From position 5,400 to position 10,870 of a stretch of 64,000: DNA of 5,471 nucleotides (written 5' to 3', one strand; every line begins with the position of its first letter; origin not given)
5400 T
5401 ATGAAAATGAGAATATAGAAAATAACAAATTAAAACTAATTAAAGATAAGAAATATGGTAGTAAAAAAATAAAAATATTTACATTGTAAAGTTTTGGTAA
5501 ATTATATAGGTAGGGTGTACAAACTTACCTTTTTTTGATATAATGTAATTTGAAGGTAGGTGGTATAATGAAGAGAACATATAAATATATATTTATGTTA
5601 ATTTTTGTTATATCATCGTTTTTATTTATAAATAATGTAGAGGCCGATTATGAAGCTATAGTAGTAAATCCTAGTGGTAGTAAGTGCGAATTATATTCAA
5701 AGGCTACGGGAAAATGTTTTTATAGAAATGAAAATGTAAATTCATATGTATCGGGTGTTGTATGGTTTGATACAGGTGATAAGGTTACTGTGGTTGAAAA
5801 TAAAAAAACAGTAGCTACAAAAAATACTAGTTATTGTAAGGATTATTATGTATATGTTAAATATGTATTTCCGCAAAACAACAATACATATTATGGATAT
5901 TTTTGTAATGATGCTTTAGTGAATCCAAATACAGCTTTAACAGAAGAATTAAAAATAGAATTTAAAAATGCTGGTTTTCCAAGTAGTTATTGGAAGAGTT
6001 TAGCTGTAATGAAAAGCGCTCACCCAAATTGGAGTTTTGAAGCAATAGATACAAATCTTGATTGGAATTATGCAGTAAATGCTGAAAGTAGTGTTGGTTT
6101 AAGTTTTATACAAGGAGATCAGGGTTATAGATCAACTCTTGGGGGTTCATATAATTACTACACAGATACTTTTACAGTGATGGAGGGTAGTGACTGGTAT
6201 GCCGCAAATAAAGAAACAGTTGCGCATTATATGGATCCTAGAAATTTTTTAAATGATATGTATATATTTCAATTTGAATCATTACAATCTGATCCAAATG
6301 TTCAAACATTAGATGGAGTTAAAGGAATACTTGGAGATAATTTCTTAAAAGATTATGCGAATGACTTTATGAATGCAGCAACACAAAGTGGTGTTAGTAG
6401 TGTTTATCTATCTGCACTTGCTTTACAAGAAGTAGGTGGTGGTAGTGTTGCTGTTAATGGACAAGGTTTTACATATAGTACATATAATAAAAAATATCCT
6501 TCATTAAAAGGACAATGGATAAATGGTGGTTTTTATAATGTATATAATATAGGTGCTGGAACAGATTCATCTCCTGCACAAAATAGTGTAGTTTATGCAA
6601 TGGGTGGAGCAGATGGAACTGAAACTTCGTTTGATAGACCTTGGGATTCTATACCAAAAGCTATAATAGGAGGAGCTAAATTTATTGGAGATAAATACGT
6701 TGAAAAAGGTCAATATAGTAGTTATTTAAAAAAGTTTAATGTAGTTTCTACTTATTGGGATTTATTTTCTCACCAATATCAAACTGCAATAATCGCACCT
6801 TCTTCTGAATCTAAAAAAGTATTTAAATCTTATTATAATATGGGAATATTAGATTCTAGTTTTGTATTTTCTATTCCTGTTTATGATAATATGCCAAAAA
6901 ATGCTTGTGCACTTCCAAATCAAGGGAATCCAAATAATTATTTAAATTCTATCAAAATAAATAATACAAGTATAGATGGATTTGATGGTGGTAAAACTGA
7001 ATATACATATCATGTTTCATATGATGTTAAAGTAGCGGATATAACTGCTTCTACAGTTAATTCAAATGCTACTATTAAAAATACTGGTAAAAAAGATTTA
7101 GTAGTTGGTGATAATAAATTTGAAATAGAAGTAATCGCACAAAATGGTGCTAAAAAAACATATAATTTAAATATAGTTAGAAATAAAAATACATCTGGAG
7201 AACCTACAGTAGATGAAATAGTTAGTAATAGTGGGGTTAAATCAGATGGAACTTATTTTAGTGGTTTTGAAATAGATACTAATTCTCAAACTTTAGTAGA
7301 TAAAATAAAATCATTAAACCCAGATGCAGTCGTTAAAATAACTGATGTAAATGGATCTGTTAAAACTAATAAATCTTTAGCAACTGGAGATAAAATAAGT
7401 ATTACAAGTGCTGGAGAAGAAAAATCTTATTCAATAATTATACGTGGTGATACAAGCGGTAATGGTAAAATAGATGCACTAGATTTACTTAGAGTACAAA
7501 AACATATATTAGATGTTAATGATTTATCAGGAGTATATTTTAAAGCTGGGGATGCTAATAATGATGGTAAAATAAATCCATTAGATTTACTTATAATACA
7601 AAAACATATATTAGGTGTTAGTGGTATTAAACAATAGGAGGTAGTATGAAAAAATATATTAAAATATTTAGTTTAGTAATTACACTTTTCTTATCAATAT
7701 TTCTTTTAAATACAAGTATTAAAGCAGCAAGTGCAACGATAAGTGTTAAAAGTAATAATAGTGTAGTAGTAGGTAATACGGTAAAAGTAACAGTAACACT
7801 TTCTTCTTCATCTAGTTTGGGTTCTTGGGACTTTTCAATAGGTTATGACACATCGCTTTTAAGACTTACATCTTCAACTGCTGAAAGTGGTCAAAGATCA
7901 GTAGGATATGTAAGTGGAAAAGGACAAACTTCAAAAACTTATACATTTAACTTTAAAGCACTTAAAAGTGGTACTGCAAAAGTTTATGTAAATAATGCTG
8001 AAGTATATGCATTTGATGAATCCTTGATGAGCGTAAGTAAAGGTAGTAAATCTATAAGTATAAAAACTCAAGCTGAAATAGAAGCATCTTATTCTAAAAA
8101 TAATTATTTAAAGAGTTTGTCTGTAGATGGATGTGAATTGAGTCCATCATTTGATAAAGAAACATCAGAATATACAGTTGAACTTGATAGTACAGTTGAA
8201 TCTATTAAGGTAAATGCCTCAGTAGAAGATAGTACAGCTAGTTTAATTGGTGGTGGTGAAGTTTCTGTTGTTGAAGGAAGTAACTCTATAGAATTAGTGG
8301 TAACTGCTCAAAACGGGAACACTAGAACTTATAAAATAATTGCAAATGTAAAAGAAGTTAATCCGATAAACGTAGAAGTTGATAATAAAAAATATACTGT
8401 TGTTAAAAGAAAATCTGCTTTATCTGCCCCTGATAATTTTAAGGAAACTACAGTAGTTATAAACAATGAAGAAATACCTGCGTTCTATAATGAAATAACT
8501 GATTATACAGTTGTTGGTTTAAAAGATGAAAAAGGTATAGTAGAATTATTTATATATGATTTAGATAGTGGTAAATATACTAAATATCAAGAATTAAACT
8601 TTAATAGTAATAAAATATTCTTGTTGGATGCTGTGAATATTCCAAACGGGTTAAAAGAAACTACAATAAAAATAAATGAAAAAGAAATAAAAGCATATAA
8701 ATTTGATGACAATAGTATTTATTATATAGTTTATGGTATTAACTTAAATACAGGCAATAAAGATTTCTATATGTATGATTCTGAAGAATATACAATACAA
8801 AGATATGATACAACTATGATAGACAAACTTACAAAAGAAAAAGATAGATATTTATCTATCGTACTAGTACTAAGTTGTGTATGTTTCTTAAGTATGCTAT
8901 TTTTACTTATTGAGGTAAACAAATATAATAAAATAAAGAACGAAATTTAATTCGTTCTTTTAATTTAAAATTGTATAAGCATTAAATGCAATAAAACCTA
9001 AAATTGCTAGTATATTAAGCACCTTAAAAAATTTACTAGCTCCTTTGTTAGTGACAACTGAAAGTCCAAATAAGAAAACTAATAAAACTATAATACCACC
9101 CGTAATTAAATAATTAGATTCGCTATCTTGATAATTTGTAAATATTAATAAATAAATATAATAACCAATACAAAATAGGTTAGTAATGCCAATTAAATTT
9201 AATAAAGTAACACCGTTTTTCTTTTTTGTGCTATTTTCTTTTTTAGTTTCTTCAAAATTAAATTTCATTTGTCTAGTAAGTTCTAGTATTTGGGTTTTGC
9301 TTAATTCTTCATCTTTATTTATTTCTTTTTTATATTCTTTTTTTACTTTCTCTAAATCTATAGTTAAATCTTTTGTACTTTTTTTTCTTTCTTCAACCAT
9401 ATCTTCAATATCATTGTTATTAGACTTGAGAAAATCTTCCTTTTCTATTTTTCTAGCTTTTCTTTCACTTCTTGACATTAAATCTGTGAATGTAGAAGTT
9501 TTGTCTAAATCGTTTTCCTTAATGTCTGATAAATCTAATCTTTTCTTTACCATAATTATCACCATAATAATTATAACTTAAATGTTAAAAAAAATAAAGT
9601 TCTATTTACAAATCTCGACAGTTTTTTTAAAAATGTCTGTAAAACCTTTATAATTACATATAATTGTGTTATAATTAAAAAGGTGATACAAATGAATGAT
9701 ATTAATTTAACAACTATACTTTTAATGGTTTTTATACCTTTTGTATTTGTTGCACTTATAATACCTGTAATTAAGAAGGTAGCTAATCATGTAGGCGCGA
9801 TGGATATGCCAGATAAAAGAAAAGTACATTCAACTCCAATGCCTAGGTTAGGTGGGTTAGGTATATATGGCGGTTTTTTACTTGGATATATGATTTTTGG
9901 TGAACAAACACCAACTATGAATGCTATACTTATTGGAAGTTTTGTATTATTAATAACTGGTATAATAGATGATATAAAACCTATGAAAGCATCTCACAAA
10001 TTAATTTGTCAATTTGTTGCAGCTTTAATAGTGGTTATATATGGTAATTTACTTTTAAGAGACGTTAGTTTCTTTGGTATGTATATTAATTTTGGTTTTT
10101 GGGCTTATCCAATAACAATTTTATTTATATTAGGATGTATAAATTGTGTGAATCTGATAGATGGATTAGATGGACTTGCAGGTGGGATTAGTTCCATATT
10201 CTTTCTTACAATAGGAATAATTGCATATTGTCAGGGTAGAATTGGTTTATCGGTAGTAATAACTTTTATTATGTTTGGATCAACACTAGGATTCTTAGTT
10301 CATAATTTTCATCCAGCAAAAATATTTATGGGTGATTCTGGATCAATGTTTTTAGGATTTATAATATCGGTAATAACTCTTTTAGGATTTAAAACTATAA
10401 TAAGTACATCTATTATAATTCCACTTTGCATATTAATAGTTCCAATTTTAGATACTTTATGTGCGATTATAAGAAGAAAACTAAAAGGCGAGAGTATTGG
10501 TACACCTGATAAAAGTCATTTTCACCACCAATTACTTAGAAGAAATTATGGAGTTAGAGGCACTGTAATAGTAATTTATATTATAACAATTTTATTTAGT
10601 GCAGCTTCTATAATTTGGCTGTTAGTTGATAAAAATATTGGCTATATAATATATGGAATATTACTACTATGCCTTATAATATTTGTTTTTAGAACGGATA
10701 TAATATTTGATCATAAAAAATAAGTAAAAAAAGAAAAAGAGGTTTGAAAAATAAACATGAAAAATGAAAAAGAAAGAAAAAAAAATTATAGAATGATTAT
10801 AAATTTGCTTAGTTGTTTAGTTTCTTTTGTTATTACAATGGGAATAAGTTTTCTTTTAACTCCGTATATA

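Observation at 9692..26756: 17-kb cell-wall glycopolymer locus: teichoic-acid-type linkage-unit enzymes combined with Wzx/Wzy export and double O-acylation machinery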

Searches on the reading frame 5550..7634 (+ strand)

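Call 5: search_protein_families(library=pfam, proteins=[window:5550-7634:+], max_evalue=0.01)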
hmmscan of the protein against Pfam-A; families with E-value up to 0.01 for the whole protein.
window:5550-7634:+ (695 aa): 5 families
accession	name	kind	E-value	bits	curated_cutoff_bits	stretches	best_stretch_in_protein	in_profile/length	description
PF00404.24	Dockerin_1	-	8.8e-13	48.7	22.9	1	633-688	2-57/57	Dockerin type I domain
PF12733.13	Cadherin-like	-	7.2e-09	36.4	24.2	1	466-544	2-88/89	Cadherin-like beta sandwich domain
PF13202.12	EF-hand_5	-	0.00058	19.7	25.9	0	663-678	4-19/25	EF hand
PF13405.12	EF-hand_6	-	0.0044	17.1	25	0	664-681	6-23/30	EF-hand domain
PF00036.39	EF-hand_1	-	0.0077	16.2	25.4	0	664-681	6-23/29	EF hand domain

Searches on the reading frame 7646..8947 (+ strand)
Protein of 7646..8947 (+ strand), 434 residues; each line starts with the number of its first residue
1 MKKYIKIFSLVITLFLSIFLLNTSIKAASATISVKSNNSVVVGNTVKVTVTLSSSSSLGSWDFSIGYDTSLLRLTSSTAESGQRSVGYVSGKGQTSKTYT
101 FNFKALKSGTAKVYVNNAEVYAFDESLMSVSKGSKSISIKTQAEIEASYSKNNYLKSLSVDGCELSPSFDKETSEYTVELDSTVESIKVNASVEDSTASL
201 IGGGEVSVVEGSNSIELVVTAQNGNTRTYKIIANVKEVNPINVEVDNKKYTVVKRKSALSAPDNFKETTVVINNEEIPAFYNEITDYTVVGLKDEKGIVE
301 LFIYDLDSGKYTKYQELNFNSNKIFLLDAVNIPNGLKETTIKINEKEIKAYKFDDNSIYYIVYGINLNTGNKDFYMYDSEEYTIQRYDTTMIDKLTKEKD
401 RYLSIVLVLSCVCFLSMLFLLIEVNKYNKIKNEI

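Call 5: search_protein_families(library=pfam, proteins=[window:7646-8947:+], max_evalue=0.01)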
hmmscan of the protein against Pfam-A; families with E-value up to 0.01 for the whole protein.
window:7646-8947:+ (434 aa): 3 families
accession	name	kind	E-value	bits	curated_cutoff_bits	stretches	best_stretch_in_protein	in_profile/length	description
PF12733.13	Cadherin-like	-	8.9e-09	36.1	24.2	1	155-231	1-84/89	Cadherin-like beta sandwich domain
PF00963.24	Cohesin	-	2.8e-06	28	24.1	1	31-143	2-116/139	Cohesin domain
PF13584.12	BatD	-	0.0062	17.6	24.1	1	36-114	4-72/92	BatD DUF11 like domain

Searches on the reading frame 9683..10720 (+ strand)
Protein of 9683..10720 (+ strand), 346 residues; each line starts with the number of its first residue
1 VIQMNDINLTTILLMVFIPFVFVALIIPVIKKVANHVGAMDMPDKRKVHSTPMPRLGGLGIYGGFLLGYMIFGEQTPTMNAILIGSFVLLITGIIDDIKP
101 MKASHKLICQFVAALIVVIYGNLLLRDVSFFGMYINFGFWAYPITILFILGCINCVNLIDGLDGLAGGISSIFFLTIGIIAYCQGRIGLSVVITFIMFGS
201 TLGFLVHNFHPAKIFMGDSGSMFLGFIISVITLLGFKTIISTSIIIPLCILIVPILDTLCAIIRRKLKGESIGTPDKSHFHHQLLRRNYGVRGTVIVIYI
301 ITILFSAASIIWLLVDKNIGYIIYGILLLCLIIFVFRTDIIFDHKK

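Call 4: search_protein_families(library=pfam, proteins=[window:9683-10720:+], max_evalue=0.01)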
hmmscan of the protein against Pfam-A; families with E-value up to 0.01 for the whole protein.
window:9683-10720:+ (346 aa): 1 family
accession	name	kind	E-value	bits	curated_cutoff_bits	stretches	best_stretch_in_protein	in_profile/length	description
PF00953.26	Glycos_transf_4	-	2.5e-40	138.5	27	1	81-234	3-158/160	Glycosyl transferase family 4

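Call 6: search_protein_families(library=ncbifam, proteins=[window:9683-10720:+], max_evalue=0.001)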
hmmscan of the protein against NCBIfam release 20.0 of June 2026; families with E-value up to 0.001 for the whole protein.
window:9683-10720:+ (346 aa): 3 families
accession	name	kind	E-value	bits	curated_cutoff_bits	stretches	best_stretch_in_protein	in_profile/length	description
TIGR02380.1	ECA_wecA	exception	1.6e-44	152.5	326.05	1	18-317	6-313/346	UDP-N-acetylglucosamine--undecaprenyl-phosphate N-acetylglucosaminephosphotransferase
NF053644.1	MraY_archaea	equivalog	1.4e-28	100.2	450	1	101-309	148-339/340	pseudomurein biosynthesis MraY family phospho-N-acetylmuramoyl-pentapeptide-transferase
TIGR00445.1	mraY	equivalog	8.4e-22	78.1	192.05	1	30-310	13-315/321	phospho-N-acetylmuramoyl-pentapeptide-transferase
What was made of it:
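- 9692..10723 (+): g1, initiating polyprenyl-phosphate HexNAc-1-phosphate transferase (WecA/TagO type), about 10 TM. NCBIfam WecA 152 bits, above MraY at 78 (calls 4, 6).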

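Call 26: search_solved_structures(query=window:9683-10720:+, max_evalue=0.01)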
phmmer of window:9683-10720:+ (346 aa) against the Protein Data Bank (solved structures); distinct sequences matched with E-value up to 0.01: 10.
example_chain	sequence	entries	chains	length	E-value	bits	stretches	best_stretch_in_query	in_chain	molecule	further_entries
9zno_A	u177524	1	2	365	1.4e-12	51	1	9-313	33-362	Phospho-N-acetylmuramoyl-pentapeptide-transferase (MraY)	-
5jnq_A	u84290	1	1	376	1.8e-12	50.7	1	13-305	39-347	Phospho-N-acetylmuramoyl-pentapeptide-transferase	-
4j72_A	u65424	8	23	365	2e-12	50.5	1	9-311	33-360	Phospho-N-acetylmuramoyl-pentapeptide-transferase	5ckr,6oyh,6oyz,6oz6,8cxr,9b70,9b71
6bw6_A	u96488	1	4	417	2.1e-09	40.6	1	83-239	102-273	UDP-N-acetylglucosamine--dolichyl-phosphate N-acetylglucosaminephosphotransferase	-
6fm9_A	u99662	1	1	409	2.4e-09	40.4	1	83-239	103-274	UDP-N-acetylglucosamine--dolichyl-phosphate N-acetylglucosaminephosphotransferase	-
6bw5_A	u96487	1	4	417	2.4e-09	40.4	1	83-240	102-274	UDP-N-acetylglucosamine--dolichyl-phosphate N-acetylglucosaminephosphotransferase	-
9znn_A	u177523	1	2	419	2.4e-09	40.4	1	83-240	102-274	UDP-N-acetylglucosamine--dolichyl-phosphate N-acetylglucosaminephosphotransferase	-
5lev_A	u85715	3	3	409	2.1e-08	37.3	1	83-239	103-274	UDP-N-acetylglucosamine--dolichyl-phosphate N-acetylglucosaminephosphotransferase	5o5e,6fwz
8tlu_A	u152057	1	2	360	9.7e-08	35.1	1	129-305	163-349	Phospho-N-acetylmuramoyl-pentapeptide-transferase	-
8g01_A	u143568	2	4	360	1.3e-07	34.6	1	129-305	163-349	Phospho-N-acetylmuramoyl-pentapeptide-transferase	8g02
